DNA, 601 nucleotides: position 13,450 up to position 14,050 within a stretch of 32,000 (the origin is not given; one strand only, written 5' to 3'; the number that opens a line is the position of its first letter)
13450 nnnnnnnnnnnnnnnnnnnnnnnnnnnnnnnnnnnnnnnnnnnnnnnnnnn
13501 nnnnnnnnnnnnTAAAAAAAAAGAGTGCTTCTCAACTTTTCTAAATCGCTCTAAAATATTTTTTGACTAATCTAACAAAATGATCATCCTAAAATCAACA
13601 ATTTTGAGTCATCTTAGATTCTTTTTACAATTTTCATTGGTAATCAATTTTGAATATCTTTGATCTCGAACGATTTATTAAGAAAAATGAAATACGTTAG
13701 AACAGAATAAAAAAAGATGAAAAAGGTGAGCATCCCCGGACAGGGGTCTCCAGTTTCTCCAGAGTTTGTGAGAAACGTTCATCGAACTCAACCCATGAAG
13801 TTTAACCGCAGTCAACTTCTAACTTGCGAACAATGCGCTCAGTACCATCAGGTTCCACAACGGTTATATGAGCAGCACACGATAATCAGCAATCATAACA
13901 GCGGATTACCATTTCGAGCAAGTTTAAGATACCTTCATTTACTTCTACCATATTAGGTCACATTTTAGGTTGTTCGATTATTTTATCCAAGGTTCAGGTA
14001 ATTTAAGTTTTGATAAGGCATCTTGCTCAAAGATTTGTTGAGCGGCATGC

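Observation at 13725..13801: GC-richer structured 3' UTR with an AUGA...AAA...GA kink-turn-like hairpin: candidate eukaryote-like SECIS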

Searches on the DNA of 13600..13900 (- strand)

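Call 4: search_rna_families(source=window, start=13600, end=13900, threshold=evalue, max_evalue=10, show_alignments=5)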
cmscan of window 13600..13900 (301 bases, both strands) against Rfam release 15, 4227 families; matches with E-value up to 10: 3.
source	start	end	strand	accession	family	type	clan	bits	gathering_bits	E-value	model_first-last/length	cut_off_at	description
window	13621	13752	+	RF02194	HPnc0260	Gene; antisense;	-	26.2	59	1.1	1-156/156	no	Bacterial antisense RNA HPnc0260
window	13857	13900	-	RF00455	mir-15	Gene; miRNA;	CL00085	11.7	57.3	7.8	42-88/88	5'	mir-15 microRNA precursor family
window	13756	13827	+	RF01946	KCNQ1OT1_1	Gene; lncRNA;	-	6.4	70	1.1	388-464/464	no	KCNQ1 overlapping transcript 1 conserved region 1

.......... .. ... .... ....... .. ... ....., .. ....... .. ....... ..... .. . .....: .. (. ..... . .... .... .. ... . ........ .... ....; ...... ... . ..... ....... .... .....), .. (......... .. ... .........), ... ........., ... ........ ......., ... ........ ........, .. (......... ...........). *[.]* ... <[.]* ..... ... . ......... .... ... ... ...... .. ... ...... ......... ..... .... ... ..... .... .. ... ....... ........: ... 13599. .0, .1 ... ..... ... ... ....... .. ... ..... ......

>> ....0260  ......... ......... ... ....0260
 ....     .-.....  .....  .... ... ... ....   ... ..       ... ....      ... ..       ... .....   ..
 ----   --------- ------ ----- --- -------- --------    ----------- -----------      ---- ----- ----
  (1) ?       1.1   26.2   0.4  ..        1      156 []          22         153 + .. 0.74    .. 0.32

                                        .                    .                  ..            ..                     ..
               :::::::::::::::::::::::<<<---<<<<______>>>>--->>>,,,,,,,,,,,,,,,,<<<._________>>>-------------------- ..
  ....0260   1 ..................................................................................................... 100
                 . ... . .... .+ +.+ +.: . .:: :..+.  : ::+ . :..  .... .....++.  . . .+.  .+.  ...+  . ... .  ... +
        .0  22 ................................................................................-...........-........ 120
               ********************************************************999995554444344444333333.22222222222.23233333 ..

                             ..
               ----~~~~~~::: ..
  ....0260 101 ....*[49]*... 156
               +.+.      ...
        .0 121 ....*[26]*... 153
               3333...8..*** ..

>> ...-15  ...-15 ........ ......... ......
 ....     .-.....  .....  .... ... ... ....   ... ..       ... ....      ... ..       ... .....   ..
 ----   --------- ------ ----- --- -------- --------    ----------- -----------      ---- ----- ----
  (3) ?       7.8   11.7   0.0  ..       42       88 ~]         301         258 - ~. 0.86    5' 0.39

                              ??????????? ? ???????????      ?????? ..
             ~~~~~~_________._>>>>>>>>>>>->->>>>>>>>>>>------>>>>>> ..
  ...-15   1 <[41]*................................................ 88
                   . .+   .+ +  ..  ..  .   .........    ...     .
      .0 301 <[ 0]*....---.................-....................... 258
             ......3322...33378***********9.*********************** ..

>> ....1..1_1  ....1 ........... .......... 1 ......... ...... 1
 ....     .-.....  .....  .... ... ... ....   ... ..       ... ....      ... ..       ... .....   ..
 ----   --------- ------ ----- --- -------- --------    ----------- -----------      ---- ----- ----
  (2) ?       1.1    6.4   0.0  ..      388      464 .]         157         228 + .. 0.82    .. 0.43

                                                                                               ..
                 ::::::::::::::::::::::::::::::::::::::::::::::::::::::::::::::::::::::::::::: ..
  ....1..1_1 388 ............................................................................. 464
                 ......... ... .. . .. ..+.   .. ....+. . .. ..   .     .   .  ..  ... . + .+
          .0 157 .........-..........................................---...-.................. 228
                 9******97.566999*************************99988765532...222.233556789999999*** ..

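Call 59: build_rna_model(alignment_id=A4, structure=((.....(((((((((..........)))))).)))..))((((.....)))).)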
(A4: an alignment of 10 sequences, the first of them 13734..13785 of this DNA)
Model R1 built from alignment A4 (10 sequences, 54 columns); structure: as given.
model positions 52; base pairs 15; branch points 1; effective number of sequences 6.28; information 1.066 bits per position. Calibrated on 0.2 Mb of random sequence (short: E-values are rough).
structure used (alignment columns):
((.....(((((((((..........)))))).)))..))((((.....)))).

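Call 60: search_with_rna_model(model_id=R1, source=window, filters=off, max_evalue=10, show_alignments=2)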
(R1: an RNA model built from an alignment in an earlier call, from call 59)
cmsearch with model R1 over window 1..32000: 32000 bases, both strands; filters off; matches with E-value up to 10: 3.
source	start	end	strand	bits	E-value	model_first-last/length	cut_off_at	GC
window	13734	13785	-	70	5.8e-16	1-52/52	no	0.54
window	13717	13746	+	7.3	2.7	1-52/52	no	0.57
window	23781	23792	+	6.5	4.4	16-27/52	no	0.42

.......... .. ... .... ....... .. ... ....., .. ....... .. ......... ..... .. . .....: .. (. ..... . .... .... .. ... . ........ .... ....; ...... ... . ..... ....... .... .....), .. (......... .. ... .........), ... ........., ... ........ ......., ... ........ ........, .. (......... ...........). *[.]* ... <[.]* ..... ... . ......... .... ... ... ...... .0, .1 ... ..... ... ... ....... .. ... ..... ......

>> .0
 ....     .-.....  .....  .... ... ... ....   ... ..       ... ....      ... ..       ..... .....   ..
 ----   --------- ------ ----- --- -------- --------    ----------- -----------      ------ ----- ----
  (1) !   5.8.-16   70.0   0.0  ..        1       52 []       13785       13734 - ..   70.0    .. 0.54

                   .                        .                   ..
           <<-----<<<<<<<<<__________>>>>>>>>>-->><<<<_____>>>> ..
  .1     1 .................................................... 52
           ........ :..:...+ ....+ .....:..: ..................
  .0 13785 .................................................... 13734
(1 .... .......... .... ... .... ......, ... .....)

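Call 62: search_with_rna_model(model_id=R1, sources=[L001, L002, L003, L004, L005, L006, L007, L008, L009, L010, L011, L012, L013, L014, L015, L016, L017, L018, L019, L020, L021, L022, L023, L024, L025, L026, L027, L028, L029, L030, L031, L032, L033, L034, L035, L036, L037, L038, L039, L040, L041, L042, L043, L044, L045, L046, L047, L048, L049, L050, L051, L052, L053, L054, L055, L056, L057, L058, L059, L060, L061, L062, L063, L064, L065, L066, L067, L068, L069, L070, L071, L072, L073, L074, L075, L076, L077, L078, L079, L080, L081, L082, L083, L084, L085, L086, L087, L088, L089, L090, L091, L092, L093, L096, L097, L098, L099, L100, L101, window], max_evalue=1, make_alignment=true)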
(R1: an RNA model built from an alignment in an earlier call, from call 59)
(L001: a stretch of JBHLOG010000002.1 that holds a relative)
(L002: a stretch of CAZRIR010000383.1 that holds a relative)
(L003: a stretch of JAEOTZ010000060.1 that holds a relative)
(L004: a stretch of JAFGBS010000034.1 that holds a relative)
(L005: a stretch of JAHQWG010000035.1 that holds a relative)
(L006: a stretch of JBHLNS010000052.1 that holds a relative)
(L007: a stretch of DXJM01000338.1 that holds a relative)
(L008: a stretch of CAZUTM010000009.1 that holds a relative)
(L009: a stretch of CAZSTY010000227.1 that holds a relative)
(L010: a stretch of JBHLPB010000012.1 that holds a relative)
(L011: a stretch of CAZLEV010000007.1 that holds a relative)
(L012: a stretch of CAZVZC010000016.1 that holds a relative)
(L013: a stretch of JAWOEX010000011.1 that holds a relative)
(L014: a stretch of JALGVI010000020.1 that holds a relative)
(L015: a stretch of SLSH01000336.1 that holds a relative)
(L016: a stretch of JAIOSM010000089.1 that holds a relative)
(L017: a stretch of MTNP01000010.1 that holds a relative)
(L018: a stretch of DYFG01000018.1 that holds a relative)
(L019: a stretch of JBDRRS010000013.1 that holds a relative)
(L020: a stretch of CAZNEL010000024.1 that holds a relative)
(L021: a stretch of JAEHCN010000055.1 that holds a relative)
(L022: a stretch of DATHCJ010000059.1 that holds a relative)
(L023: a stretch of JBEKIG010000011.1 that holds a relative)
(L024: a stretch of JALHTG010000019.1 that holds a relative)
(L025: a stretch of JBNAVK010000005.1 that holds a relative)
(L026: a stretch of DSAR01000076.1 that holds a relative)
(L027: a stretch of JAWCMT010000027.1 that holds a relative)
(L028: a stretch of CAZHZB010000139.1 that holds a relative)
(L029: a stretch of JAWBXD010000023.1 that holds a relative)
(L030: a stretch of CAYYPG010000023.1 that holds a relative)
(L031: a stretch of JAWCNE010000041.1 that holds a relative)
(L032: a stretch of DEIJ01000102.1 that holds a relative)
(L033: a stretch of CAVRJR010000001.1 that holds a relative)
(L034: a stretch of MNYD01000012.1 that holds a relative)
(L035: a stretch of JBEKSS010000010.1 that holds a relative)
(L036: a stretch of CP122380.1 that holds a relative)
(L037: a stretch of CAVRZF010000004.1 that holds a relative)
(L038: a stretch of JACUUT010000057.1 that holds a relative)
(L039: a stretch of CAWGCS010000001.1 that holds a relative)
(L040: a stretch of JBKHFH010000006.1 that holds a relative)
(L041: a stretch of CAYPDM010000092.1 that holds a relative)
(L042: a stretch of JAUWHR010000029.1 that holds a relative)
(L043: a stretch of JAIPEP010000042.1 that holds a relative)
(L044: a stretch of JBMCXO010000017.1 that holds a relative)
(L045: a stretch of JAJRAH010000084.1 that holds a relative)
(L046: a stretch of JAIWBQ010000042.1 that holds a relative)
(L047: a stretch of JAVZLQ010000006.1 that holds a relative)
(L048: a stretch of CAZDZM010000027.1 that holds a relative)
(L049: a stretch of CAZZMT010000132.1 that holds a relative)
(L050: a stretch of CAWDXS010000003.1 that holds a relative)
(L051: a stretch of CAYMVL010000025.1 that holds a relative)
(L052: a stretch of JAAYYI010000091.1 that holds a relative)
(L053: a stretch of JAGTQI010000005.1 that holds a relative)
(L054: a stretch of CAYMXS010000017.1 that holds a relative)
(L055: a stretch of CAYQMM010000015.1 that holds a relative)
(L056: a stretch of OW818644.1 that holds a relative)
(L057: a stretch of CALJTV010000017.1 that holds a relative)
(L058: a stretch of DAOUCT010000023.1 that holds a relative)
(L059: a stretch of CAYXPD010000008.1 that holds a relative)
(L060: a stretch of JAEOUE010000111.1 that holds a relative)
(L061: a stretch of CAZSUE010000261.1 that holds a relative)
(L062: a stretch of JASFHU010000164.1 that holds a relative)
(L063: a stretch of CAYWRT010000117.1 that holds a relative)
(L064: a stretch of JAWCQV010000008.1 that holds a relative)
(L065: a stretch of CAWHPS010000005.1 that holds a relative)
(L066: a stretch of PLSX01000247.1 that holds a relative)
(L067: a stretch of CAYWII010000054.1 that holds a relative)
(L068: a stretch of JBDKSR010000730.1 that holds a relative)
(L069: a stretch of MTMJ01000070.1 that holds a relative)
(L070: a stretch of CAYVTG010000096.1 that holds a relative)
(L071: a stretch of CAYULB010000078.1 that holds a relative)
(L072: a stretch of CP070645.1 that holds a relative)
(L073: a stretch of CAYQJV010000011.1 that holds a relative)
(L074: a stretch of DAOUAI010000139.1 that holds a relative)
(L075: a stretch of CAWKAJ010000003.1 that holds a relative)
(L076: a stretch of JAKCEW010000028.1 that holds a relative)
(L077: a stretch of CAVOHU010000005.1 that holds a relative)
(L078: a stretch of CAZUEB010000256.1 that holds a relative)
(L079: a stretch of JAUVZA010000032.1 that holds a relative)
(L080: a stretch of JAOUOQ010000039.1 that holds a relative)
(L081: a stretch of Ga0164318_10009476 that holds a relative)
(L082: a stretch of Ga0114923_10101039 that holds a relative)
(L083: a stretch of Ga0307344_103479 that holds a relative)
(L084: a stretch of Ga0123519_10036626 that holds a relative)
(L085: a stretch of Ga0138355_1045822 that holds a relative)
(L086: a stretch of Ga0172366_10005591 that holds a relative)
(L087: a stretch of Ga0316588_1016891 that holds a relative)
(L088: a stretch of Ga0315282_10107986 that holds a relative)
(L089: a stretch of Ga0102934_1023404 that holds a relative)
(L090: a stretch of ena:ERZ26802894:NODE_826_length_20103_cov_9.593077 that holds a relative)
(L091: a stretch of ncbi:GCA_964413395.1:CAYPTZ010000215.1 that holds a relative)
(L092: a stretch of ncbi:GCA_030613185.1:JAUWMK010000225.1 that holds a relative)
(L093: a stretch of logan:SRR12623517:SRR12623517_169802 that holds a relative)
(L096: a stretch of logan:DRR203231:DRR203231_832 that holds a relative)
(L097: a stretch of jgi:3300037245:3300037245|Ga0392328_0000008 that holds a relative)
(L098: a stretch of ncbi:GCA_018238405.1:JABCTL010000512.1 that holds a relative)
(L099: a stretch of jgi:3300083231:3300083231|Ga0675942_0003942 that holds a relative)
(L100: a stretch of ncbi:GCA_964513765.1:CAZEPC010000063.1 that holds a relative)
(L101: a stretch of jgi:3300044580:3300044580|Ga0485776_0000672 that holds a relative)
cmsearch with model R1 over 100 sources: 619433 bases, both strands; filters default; matches with E-value up to 1: 15.
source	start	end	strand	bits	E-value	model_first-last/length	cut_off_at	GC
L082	1768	1819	+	74.4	9.3e-16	1-52/52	no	0.56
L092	4031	4082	+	73.4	1.6e-15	1-52/52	no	0.6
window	13734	13785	-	70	1.1e-14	1-52/52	no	0.54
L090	4031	4082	+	69.3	1.7e-14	1-52/52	no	0.54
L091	4026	4077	+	69.3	1.7e-14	1-52/52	no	0.48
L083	1686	1737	+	68.8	2.2e-14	1-52/52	no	0.62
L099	4021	4072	+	65.7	1.4e-13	1-52/52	no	0.54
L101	4005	4057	+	65.5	1.5e-13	1-52/52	no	0.64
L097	4014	4065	+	64.1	3.3e-13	1-52/52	no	0.46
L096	4024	4074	+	62.6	8e-13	1-52/52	no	0.45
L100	4022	4074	+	59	6.3e-12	1-52/52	no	0.51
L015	1250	1303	+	33.6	1.4e-05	1-52/52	no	0.43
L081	3238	3290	+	33.1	1.9e-05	1-52/52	no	0.45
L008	4486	4536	+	19.7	0.041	1-52/52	no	0.43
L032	2825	2844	-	16.3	0.29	1-52/52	no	0.7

Alignment A5: 15 matches aligned to the model, 69 columns, each read 5' to 3' on its own strand. Consensus structure (alignment columns), stored with it:
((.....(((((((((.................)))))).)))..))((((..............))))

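Call 63: search_with_rna_model(model_id=R1, sources=[L001, L002, L003, L004, L005, L006, L007, L008, L009, L010, L011, L012, L013, L014, L084, L085, L087, L088], max_evalue=10, filters=off, make_alignment=true)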
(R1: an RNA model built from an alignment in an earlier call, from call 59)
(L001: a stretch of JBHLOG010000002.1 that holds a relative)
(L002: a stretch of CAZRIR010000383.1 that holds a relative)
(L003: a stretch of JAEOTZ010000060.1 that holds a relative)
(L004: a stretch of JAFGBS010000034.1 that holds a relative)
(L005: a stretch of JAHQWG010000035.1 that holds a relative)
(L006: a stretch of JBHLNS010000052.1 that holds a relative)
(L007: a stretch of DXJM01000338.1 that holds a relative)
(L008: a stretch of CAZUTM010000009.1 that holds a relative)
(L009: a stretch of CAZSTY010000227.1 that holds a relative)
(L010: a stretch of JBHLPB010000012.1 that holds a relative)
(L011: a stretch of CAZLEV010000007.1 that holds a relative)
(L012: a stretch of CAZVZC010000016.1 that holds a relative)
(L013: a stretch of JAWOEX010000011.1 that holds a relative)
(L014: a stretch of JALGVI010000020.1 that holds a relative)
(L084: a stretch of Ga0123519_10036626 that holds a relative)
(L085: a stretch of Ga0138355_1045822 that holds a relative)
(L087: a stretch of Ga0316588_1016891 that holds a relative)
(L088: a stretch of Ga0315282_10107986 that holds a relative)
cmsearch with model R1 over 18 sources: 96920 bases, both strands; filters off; matches with E-value up to 10: 23.
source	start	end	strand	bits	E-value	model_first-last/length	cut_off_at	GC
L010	4475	4529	+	20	0.0054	1-52/52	no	0.69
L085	1613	1665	+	19.7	0.0065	1-52/52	no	0.38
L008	4486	4536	+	19.7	0.0065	1-52/52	no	0.43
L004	4469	4518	+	15.6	0.068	1-52/52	no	0.62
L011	4478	4531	+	15.5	0.073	1-52/52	no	0.63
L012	4473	4528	+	15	0.099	1-52/52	no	0.52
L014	4474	4530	+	14.1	0.17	1-52/52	no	0.65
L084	4033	4087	+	14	0.18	1-52/52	no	0.47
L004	2140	2172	+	10.7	1.2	1-52/52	no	0.42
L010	4832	4865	+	10.7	1.2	1-52/52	no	0.56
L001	4485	4541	+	10.3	1.4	1-52/52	no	0.42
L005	4496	4548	+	10.3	1.5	1-52/52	no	0.3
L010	4100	4136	+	10.1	1.6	1-52/52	no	0.65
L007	5354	5406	+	9.4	2.5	1-52/52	no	0.43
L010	5173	5202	-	8.8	3.4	1-52/52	no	0.53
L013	541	575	+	8.4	4.4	3-37/52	no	0.31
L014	95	112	+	8.3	4.6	13-30/52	no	0.17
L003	4470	4522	+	8.1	5.1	1-52/52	no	0.36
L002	2322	2358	+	8.1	5.1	1-52/52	no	0.62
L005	2777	2801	+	8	5.4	1-52/52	no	0.44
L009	2503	2528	-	8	5.6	1-52/52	no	0.65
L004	1362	1381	+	7.5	7.3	1-52/52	no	0.55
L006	4473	4529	+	7.4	7.7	1-52/52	no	0.39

Alignment A6: 23 matches aligned to the model, 87 columns, each read 5' to 3' on its own strand. Consensus structure (alignment columns), stored with it:
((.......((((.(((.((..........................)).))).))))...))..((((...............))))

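Call 72: search_with_rna_model(model_id=R1, sources=[L082, L083, L085, L015, L091, L084, L092, L011, L096, L097, L099, L100, L101, L010, L008, L004, L012, L014], max_evalue=0.3, filters=off, make_alignment=true)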
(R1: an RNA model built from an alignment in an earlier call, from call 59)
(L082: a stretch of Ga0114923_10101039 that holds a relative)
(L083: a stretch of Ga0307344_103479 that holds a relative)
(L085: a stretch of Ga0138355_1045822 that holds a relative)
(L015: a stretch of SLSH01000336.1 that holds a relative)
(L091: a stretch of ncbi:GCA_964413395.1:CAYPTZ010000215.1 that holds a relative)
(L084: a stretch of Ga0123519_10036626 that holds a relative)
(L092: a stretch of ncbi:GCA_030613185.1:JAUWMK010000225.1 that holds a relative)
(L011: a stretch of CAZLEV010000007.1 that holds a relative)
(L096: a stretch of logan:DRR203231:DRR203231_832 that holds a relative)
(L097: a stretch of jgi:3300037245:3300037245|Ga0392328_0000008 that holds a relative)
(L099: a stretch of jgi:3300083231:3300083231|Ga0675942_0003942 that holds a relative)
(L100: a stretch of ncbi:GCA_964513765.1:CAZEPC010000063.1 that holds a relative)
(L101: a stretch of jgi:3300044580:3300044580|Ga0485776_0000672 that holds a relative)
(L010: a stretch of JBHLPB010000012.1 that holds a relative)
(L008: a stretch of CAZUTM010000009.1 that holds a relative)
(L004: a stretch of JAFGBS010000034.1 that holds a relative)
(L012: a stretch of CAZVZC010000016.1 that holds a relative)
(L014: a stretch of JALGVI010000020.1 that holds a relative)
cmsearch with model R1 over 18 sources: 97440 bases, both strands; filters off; matches with E-value up to 0.3: 18.
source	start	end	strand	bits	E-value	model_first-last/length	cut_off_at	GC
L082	1768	1819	+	74.4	1.5e-16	1-52/52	no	0.56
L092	4031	4082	+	73.4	2.6e-16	1-52/52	no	0.6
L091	4026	4077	+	69.3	2.7e-15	1-52/52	no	0.48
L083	1686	1737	+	68.8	3.5e-15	1-52/52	no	0.62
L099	4021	4072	+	65.7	2.2e-14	1-52/52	no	0.54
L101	4005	4057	+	65.5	2.4e-14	1-52/52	no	0.64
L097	4014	4065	+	64.1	5.3e-14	1-52/52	no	0.46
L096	4024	4074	+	62.6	1.3e-13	1-52/52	no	0.45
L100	4022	4074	+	59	9.9e-13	1-52/52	no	0.51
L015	1250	1303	+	33.6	2.3e-06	1-52/52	no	0.43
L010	4475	4529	+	20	0.0054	1-52/52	no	0.69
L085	1613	1665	+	19.7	0.0065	1-52/52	no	0.38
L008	4486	4536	+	19.7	0.0066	1-52/52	no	0.43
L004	4469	4518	+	15.6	0.069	1-52/52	no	0.62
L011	4478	4531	+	15.5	0.073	1-52/52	no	0.63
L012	4473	4528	+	15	0.1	1-52/52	no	0.52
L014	4474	4530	+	14.1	0.17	1-52/52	no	0.65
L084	4033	4087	+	14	0.18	1-52/52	no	0.47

Alignment A7: 18 matches aligned to the model, 82 columns, each read 5' to 3' on its own strand. Consensus structure (alignment columns), stored with it:
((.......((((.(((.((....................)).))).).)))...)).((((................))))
